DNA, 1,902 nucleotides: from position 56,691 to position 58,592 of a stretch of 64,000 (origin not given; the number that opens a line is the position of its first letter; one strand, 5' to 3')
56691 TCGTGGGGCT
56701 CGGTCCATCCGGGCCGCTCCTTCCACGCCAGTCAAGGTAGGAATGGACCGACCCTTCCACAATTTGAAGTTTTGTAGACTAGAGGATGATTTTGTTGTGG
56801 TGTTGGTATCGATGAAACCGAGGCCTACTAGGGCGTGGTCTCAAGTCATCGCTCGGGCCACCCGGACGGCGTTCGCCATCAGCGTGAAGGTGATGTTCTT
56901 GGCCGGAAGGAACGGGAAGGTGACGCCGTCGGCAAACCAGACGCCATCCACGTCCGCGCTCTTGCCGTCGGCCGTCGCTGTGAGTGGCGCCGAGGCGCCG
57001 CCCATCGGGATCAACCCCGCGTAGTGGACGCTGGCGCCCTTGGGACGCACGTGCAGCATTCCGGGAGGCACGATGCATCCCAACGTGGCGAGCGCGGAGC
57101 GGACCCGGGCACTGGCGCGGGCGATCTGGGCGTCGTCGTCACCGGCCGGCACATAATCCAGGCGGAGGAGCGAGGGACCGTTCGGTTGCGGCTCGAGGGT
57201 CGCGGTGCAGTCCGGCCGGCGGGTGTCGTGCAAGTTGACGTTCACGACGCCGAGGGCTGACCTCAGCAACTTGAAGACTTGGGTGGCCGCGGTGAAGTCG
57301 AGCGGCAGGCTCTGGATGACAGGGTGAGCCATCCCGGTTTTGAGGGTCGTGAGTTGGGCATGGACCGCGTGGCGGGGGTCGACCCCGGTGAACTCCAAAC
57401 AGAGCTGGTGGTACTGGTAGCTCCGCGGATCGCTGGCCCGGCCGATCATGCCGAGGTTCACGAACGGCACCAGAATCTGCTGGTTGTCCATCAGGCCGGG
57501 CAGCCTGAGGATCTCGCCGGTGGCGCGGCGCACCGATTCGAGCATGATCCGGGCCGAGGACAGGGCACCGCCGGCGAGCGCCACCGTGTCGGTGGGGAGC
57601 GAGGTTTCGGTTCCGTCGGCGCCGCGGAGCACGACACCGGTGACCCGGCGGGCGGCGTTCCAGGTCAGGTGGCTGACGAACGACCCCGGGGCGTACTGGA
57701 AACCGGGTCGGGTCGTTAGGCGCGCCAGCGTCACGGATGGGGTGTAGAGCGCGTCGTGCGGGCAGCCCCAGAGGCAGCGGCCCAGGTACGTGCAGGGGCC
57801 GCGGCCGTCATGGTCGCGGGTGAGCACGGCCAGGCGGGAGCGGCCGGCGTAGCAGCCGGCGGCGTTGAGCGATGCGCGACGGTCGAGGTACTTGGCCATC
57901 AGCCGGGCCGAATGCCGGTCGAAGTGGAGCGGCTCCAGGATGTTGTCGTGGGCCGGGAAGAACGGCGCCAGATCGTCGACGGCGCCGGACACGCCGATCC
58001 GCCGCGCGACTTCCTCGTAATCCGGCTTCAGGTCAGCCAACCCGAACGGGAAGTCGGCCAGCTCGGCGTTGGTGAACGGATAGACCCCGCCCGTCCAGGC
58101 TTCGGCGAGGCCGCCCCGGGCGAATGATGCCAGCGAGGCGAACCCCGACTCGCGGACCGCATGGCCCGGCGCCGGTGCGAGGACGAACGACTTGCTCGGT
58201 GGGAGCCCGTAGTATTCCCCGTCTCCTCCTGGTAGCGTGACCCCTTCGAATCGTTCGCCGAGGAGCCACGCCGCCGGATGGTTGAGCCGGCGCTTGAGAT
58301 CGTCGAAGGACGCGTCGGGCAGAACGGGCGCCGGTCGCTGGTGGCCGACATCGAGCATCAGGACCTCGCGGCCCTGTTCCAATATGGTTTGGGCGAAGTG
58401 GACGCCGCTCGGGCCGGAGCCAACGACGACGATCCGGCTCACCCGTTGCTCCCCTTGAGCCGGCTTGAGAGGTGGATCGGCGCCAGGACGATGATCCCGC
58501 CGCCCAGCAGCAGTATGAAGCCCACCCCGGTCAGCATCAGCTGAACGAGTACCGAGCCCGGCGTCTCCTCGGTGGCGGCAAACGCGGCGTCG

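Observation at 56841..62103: Five translationally coupled genes (polytopic membrane protein, GT2, SDR, small anchor, GMC flavoprotein): candidate lipid-linked sugar oxidation/reduction and transfer pathway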

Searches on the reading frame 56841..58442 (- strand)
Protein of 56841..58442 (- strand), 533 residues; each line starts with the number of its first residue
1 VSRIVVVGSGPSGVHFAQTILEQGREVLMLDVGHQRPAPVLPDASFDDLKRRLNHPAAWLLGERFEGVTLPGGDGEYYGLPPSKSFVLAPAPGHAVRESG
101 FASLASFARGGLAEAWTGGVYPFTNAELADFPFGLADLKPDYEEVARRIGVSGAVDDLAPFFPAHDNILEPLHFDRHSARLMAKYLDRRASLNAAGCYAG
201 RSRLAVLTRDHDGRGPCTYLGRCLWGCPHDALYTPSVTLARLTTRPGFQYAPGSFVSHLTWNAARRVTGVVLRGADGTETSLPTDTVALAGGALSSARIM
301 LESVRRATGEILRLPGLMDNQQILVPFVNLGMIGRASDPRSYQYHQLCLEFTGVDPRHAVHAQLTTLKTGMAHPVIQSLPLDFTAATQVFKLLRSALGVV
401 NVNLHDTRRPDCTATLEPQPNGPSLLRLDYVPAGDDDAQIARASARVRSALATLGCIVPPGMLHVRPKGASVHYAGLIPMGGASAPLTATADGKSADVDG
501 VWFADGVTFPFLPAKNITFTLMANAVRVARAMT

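Call 3: search_protein_families(library=pfam, proteins=[window:56841-58442:-], max_evalue=0.01)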
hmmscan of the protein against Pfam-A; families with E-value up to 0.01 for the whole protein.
window:56841-58442:- (533 aa): 3 families
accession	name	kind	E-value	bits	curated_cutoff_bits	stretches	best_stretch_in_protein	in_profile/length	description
PF05199.19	GMC_oxred_C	-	2.1e-06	28.8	24.6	1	418-525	12-139/139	GMC oxidoreductase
PF13450.12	NAD_binding_8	-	0.0013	19.5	21.9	1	6-62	1-54/68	NAD(P)-binding Rossmann-like domain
PF07992.20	Pyr_redox_2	-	0.0024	17.8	26.1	1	3-34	2-33/291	Pyridine nucleotide-disulphide oxidoreductase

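Call 4: search_protein_families(library=ncbifam, proteins=[window:56841-58442:-], max_evalue=0.01)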
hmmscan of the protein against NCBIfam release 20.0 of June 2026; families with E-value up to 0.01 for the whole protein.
window:56841-58442:- (533 aa): 6 families
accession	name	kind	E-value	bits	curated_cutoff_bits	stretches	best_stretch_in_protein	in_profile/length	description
TIGR04542.1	GMC_mycofac_2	equivalog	2.9e-09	36.5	400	0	239-312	177-243/425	mycofactocin system GMC family oxidoreductase MftG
TIGR02462.1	pyranose_ox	equivalog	0.00017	20.6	544.9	1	4-35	3-34/548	pyranose oxidase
NF038210.1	GMC_mycofac_3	equivalog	0.00023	20.1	300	0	4-38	1-35/418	mycofactocin system GMC family oxidoreductase MftG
TIGR02032.1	GG-red-SF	subfamily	0.00052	19.8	158.8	1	4-31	3-30/297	geranylgeranyl reductase family protein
TIGR03970.1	mycofact_MftG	equivalog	0.00054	19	387.45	0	244-303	206-263/487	mycofactocin dehydrogenase MftG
NF006593.0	PRK09126.1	equivalog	0.0041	16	420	1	3-57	6-57/393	5-demethoxyubiquinol-8 5-hydroxylase UbiM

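Call 6: find_homologous_proteins(query=window:56841-58442:-)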
Query window:56841-58442:- (533 aa): 1948 proteins with E <= 0.001 among 8000 candidates; the best 120 are listed.
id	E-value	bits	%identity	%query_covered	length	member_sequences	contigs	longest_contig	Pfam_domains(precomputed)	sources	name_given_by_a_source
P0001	0.0e+0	1172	96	100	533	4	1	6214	PF05199.20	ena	-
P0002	0.0e+0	1070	88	98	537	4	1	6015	PF05199.20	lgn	-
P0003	0.0e+0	1063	87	100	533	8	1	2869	PF05199.20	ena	-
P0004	0.0e+0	1039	86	100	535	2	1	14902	-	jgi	jgi:choline dehydrogenase-like flavoprotein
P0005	0.0e+0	1034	84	100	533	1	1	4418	PF05199.20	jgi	-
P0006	0.0e+0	1031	85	98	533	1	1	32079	-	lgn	-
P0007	1.3e-269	914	75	98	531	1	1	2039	-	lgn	-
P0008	1.9e-267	906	76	99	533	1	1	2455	PF01266.31,PF05199.20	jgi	jgi:choline dehydrogenase-like flavoprotein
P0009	6.0e-266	901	74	100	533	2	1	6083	PF07992.21,PF05199.20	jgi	-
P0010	2.0e-264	897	75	100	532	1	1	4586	PF05199.20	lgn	-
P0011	2.7e-264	896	75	99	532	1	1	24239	PF05199.20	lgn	-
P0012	1.1e-262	891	74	100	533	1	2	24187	PF05199.20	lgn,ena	-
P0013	1.8e-260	883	74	100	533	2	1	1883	PF05199.20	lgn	-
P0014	4.7e-256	869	72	98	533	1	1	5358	PF05199.20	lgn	-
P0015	1.2e-254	864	73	99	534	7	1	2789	PF05199.20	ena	-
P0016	2.0e-249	847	73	93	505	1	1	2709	PF05199.20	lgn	-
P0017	2.6e-245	833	71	97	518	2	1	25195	PF05199.20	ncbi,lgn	ncbi:MAG TPA: GMC oxidoreductase [Gemmatimonadales bacterium]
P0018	5.4e-242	822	70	98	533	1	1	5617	PF05199.20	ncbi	-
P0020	8.2e-240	815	69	99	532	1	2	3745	PF01266.31,PF07992.21,PF05199.20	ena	-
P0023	1.4e-217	742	65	98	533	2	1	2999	PF01266.31,PF05199.20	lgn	-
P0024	1.6e-214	732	64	99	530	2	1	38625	PF05199.20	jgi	-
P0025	8.1e-212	723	63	98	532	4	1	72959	PF01266.31,PF05199.20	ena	-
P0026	1.2e-211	722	63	99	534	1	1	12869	PF05199.20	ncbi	-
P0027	4.8e-209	714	62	99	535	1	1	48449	PF05199.20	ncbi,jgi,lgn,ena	-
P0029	3.9e-206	704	60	99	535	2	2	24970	PF05199.20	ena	-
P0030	3.2e-204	698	60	100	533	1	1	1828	PF05199.20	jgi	-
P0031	4.8e-204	697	61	99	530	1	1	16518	PF05199.20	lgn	-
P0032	2.7e-203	695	61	99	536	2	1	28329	PF05199.20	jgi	jgi:choline dehydrogenase-like flavoprotein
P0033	2.4e-202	692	60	99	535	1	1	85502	PF07992.21,PF05199.20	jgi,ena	-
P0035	2.2e-200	685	58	99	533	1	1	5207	PF05199.20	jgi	jgi:choline dehydrogenase-like flavoprotein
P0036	3.8e-200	684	58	100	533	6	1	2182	PF07992.21,PF05199.20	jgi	jgi:choline dehydrogenase-like flavoprotein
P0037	1.6e-197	676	59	100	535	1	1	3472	PF05199.20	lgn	-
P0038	3.1e-195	668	58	99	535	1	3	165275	PF01266.31,PF05199.20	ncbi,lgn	-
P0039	1.3e-194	666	59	100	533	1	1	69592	PF05199.20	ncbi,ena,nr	ncbi:MAG TPA: GMC oxidoreductase [Longimicrobiales bacterium]|nr:GMC oxidoreductase [Longimicrobiale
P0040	1.8e-194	666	56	99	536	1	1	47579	PF05199.20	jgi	jgi:choline dehydrogenase-like flavoprotein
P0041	6.5e-194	664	57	100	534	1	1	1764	PF05199.20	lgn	-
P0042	4.6e-193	661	57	99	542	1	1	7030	PF05199.20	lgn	-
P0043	6.1e-193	661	59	98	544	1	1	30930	PF05199.20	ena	-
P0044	2.1e-191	656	56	99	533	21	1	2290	PF05199.20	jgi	jgi:choline dehydrogenase-like flavoprotein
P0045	2.9e-191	655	58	96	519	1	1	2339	PF05199.20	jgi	jgi:choline dehydrogenase-like flavoprotein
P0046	2.9e-190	652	55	99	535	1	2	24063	PF05199.20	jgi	jgi:choline dehydrogenase-like flavoprotein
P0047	8.5e-190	650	55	99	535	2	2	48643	PF07992.21,PF05199.20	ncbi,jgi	jgi:choline dehydrogenase-like flavoprotein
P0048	9.2e-190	650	56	99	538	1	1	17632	PF05199.20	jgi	jgi:choline dehydrogenase-like flavoprotein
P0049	1.1e-189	650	56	99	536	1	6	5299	PF05199.20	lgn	-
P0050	1.3e-189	650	57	98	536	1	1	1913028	PF05199.20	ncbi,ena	-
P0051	1.9e-189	649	57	97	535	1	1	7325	PF05199.20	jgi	jgi:hypothetical protein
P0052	4.2e-189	648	55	99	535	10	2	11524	PF07992.21,PF05199.20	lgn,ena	-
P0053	8.1e-189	647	54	99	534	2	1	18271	PF07992.21,PF05199.20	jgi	jgi:choline dehydrogenase-like flavoprotein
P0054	1.4e-188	646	55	98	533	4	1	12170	PF05199.20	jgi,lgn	jgi:choline dehydrogenase-like flavoprotein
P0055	1.8e-188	646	56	98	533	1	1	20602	PF05199.20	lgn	-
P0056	3.1e-188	645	56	99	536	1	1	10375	PF05199.20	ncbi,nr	ncbi:MAG: hypothetical protein HY725_09595 [Candidatus Rokubacteria bacterium]|nr:hypothetical prote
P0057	6.9e-188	644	55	99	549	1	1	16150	PF05199.20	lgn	-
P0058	2.2e-187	642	54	100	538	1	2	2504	PF05199.20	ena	-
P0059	2.8e-187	642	54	99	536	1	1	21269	PF05199.20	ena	-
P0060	1.1e-186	640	56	99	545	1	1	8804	PF05199.20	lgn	-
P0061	1.4e-186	640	56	98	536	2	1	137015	PF07992.21,PF05199.20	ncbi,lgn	-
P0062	1.5e-186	639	56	99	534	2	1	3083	PF01266.31,PF07992.21,PF05199.20,PF12831.14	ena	-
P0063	1.8e-186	639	56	99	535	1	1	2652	PF05199.20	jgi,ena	-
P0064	3.9e-186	638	56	99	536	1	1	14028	PF05199.20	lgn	-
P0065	5.6e-186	638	55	99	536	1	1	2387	PF05199.20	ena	-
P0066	6.9e-186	637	55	99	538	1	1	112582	PF05199.20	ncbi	-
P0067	8.0e-186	637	55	99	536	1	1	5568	PF05199.20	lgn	-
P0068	9.8e-186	637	55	98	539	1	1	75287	PF07992.21,PF05199.20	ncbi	ncbi:MAG: GMC oxidoreductase [Gemmatimonadaceae bacterium]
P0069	3.5e-185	635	55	99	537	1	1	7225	PF00890.31,PF05199.20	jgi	jgi:choline dehydrogenase-like flavoprotein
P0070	5.6e-185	634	56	98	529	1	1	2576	PF05199.20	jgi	jgi:choline dehydrogenase-like flavoprotein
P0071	7.0e-185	634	55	99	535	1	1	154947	PF05199.20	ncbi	-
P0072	8.4e-185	634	56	100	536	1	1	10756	PF07992.21,PF05199.20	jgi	jgi:choline dehydrogenase-like flavoprotein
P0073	1.1e-184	633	54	99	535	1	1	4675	PF05199.20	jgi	jgi:choline dehydrogenase-like flavoprotein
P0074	1.3e-184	633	56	100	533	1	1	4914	PF05199.20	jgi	-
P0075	1.5e-184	633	53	99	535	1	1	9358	PF05199.20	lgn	-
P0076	2.1e-184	632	55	99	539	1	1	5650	PF05199.20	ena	-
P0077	2.3e-184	632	56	99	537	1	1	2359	PF07992.21,PF05199.20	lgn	-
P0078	2.5e-184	632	55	99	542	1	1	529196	PF05199.20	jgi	jgi:GMC oxidoreductase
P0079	2.8e-184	632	53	99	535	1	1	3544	PF07992.21,PF05199.20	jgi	-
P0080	3.1e-184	632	55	100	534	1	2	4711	PF05199.20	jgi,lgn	-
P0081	3.1e-184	632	56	99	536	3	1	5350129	-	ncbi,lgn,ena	-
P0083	6.5e-184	631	54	98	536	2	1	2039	PF05199.20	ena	-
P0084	8.3e-184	630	54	99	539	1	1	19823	PF05199.20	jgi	-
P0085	8.7e-184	630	55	99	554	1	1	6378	PF05199.20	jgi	jgi:choline dehydrogenase-like flavoprotein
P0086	1.0e-183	630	54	99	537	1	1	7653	PF05199.20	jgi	jgi:choline dehydrogenase-like flavoprotein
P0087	1.0e-183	630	53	100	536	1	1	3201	PF05199.20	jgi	jgi:choline dehydrogenase-like flavoprotein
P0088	1.2e-183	630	56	99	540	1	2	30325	PF05199.20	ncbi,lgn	ncbi:MAG: GMC oxidoreductase [Gemmatimonadaceae bacterium]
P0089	1.6e-183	629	54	99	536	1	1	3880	PF05199.20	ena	-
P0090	2.0e-183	629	55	100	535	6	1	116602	PF05199.20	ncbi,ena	-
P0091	3.0e-183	629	56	99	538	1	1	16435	PF00890.31,PF07992.21,PF05199.20,PF00732.26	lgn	-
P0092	3.3e-183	628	56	99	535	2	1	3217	PF05199.20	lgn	-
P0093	4.0e-183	628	53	99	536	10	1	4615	PF05199.20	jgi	jgi:choline dehydrogenase-like flavoprotein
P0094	5.4e-183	628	54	99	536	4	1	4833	PF05199.20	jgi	-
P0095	6.3e-183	628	55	99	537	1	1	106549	PF05199.20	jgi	jgi:choline dehydrogenase-like flavoprotein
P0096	7.3e-183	627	55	99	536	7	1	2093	PF05199.20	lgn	-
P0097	8.0e-183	627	55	100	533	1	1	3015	PF05199.20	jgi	jgi:choline dehydrogenase-like flavoprotein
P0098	8.3e-183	627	54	100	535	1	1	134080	PF05199.20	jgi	jgi:choline dehydrogenase-like flavoprotein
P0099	9.1e-183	627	54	100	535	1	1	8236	PF05199.20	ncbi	-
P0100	1.1e-182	627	55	98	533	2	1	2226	PF05199.20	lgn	-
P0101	1.2e-182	627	55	99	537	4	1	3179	PF05199.20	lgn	-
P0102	1.4e-182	626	54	99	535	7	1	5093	PF05199.20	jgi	jgi:choline dehydrogenase-like flavoprotein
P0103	2.3e-182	626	54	99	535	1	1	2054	PF05199.20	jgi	jgi:choline dehydrogenase-like flavoprotein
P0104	2.6e-182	625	55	98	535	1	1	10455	PF05199.20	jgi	jgi:choline dehydrogenase-like flavoprotein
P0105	2.8e-182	625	54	99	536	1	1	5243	PF05199.20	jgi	jgi:hypothetical protein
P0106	3.2e-182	625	55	99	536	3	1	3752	PF05199.20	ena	-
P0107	5.5e-182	624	56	99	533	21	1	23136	PF05199.20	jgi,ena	-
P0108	5.7e-182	624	54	100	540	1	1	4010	PF05199.20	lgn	-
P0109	8.1e-182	624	54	100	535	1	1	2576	PF05199.20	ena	-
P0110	8.5e-182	624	55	99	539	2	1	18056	PF05199.20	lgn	-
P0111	8.9e-182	624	57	97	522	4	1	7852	PF05199.20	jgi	jgi:choline dehydrogenase-like flavoprotein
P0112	8.9e-182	624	55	99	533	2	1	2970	PF05199.20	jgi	-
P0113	1.1e-181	623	53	99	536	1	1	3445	PF07992.21,PF05199.20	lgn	-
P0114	1.4e-181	623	54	99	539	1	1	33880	PF05199.20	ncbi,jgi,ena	-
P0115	1.7e-181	623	53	99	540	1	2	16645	PF05199.20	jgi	jgi:choline dehydrogenase-like flavoprotein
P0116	2.0e-181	623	56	100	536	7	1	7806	PF05199.20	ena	-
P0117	2.3e-181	622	53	100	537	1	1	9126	PF05199.20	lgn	-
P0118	2.5e-181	622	54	99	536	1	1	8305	PF05199.20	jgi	jgi:choline dehydrogenase-like flavoprotein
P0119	2.6e-181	622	56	99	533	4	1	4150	PF07992.21,PF05199.20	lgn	-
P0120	2.8e-181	622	53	99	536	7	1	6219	PF01266.31,PF00890.31,PF05199.20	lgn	-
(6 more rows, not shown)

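Call 7: find_related_loci(query=window:56841-58442:-, collection=genome_contigs, flank=8000)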
Query window:56841-58442:- (533 aa) in genome_contigs; peptide patterns used: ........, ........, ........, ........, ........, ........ (x = any residue, [..] = any of these).
80 stretches matched a pattern; 17 encode a relative of the query (tblastn E <= 1e-3); 17 distinct loci.
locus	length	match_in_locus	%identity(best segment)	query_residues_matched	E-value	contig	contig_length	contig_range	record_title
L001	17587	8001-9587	74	3-531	0e+0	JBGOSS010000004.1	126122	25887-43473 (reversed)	MAG: Gemmatimonadota bacterium isolate OBJ_0618_7090110_181 k141_2502034_length_126122_cov_36.4729, whole genome shotgun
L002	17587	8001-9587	72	3-532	0e+0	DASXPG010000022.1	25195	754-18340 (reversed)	MAG TPA_asm: Gemmatimonadales bacterium isolate SMAG_U5402 k141_5216896, whole genome shotgun sequence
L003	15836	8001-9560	63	3-522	0e+0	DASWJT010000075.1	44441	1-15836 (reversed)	MAG TPA_asm: Thermoanaerobaculia bacterium isolate SMAG_U2903 k141_1224498, whole genome shotgun sequence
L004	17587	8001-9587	57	5-531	0e+0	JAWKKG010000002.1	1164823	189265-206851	MAG: bacterium isolate BC1.91 BC1.91.fa-2, whole genome shotgun sequence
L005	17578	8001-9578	55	2-522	0e+0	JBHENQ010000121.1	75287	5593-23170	MAG: Gemmatimonadaceae bacterium isolate S5_bin.2.orig S5_k141_2908187, whole genome shotgun sequence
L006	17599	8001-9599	52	1-529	7e-178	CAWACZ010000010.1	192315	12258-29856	MAG: uncultured Acidobacteriota bacterium isolate MFD00962.bin.1.10 genome assembly, contig: contig_45048, whole genome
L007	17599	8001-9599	48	2-531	6e-167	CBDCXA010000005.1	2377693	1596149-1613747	MAG: Nitrospirales bacterium isolate 75928b9c-8f91-480a-88d1-d467ce191be9 genome assembly, contig: contig_5, whole genom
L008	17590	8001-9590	54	3-529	6e-166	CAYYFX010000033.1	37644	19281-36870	MAG TPA_asm: uncultured Gemmatimonadota bacterium isolate SRP239054_co1_84 genome assembly, contig: NODE_671_length_3764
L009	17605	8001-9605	51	1-532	3e-163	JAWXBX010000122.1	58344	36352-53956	MAG: Gemmatimonadota bacterium isolate MP7G1.59 k99_809906, whole genome shotgun sequence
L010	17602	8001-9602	49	4-529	3e-160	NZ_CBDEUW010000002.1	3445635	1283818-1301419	MAG: Ruegeria sp. isolate 8b59a855-40bb-4218-9b8b-30e960faf13f contig_2, whole genome shotgun sequence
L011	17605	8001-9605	50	1-532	3e-159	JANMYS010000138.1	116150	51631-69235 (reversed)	MAG: Gemmatimonadota bacterium isolate OTE_8_metabat_20 OTE_8_k141_1023016, whole genome shotgun sequence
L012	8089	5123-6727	50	1-532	1e-158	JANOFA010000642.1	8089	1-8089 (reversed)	MAG: Gemmatimonadota bacterium isolate SOY_65_concoct_383_sub SOY_65_k141_2134619, whole genome shotgun sequence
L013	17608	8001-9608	49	1-532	4e-157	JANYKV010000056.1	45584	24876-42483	MAG: Gemmatimonadetes bacterium isolate GL140_5_metabinner_5 GL140_5_k141_2275474, whole genome shotgun sequence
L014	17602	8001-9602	49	1-531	1e-168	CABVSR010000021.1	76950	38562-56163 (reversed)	MAG: uncultured Nitrospira sp. isolate Nitrospira sp. RBC073 genome assembly, contig: MAG073_21, whole genome shotgun se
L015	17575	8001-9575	51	1-522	9e-177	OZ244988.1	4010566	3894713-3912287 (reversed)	MAG: Nitrospirales bacterium isolate 63d563d7-3fc6-4bc7-bcd0-84e7f51cac12 genome assembly, chromosome: 1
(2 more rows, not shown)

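Call 8: find_encoding_contigs(protein=P0081, flank=8000, max_places=3)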
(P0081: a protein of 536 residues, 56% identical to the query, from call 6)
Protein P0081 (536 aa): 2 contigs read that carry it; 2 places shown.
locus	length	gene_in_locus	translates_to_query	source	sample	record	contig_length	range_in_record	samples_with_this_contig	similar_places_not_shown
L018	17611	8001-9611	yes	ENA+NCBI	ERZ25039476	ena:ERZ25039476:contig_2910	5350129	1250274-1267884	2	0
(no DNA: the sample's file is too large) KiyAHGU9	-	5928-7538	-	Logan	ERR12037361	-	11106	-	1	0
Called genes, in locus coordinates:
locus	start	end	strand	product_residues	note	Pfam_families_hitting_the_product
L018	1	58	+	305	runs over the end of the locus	PF00535:Glycos_transf_2, PF13641:Glyco_tranf_2_3 (weak)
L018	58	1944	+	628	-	-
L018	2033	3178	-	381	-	-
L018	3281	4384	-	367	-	PF05721:PhyH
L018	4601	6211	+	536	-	-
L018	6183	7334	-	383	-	-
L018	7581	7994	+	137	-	-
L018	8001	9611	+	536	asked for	-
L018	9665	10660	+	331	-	PF00535:Glycos_transf_2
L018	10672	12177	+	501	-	PF02366:PMT (weak)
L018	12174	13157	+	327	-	PF01073:3Beta_HSD (weak), PF01370:Epimerase, PF07993:NAD_binding_4 (faint), PF13460:NAD_binding_10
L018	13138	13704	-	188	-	PF04140:ICMT, PF04191:PEMT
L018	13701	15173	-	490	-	PF02366:PMT, PF13231:PMT_2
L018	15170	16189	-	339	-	PF00535:Glycos_transf_2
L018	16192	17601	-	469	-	PF01266:DAO, PF01593:Amino_oxidase, PF01946:Thi4 (weak), PF12831:FAD_oxidored (faint), PF13450:NAD_binding_8, PF03275:GLF (faint)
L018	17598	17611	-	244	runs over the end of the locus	PF01522:Polysacc_deac_1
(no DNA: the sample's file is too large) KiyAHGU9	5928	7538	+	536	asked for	-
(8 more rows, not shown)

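Call 11: search_solved_structures(query=window:56841-58442:-, max_evalue=1)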
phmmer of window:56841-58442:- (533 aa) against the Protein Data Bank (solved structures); distinct sequences matched with E-value up to 1: 17.
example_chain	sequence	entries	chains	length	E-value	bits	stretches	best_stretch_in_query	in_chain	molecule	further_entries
8hdd_A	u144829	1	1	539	2.8e-07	32.9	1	4-306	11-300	Glucose dehydrogenase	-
6a2u_B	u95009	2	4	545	2.9e-07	32.9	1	4-306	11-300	Glucose dehydrogenase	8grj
9fl2_A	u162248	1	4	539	0.00032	22.8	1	3-39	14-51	pyranose oxidase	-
8k6k_A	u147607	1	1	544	0.001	21.2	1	207-303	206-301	Fructose dehydrogenase (N1146A) large subunit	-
8xcm_A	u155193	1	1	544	0.001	21.2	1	207-303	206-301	Fructose dehydrogenase large subunit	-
7w2j_A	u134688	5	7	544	0.001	21.1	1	207-303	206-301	Fructose dehydrogenase large subunit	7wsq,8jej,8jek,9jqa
8k6j_A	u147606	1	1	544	0.0011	21.1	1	207-303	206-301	Fructose dehydrogenase (H1147A) large subunit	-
8xcn_A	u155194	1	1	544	0.0012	21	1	207-303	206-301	Fructose dehydrogenase large subunit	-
4v4v_BE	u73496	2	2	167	0.45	12.5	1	349-411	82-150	50S ribosomal protein L6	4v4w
5wdt_G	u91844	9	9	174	0.49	12.3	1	349-411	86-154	50S ribosomal protein L6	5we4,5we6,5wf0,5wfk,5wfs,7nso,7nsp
9sro_g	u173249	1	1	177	0.5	12.3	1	349-411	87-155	Large ribosomal subunit protein uL6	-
6hrm_F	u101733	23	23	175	0.5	12.3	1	349-411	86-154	50S ribosomal protein L6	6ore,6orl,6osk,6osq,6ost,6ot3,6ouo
23wi_G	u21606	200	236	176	0.51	12.3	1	349-411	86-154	Large ribosomal subunit protein uL6 | 50S ribosomal protein L6 | 50S ribosomal protein uL6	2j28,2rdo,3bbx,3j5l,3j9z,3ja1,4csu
10qm_O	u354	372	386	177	0.51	12.3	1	349-411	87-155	Large ribosomal subunit protein uL6 | 50S ribosomal protein L6 | 50S ribosomal protein L4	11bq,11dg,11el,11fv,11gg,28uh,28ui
8e9g_I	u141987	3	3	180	0.85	11.5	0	198-250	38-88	NADH-quinone oxidoreductase subunit I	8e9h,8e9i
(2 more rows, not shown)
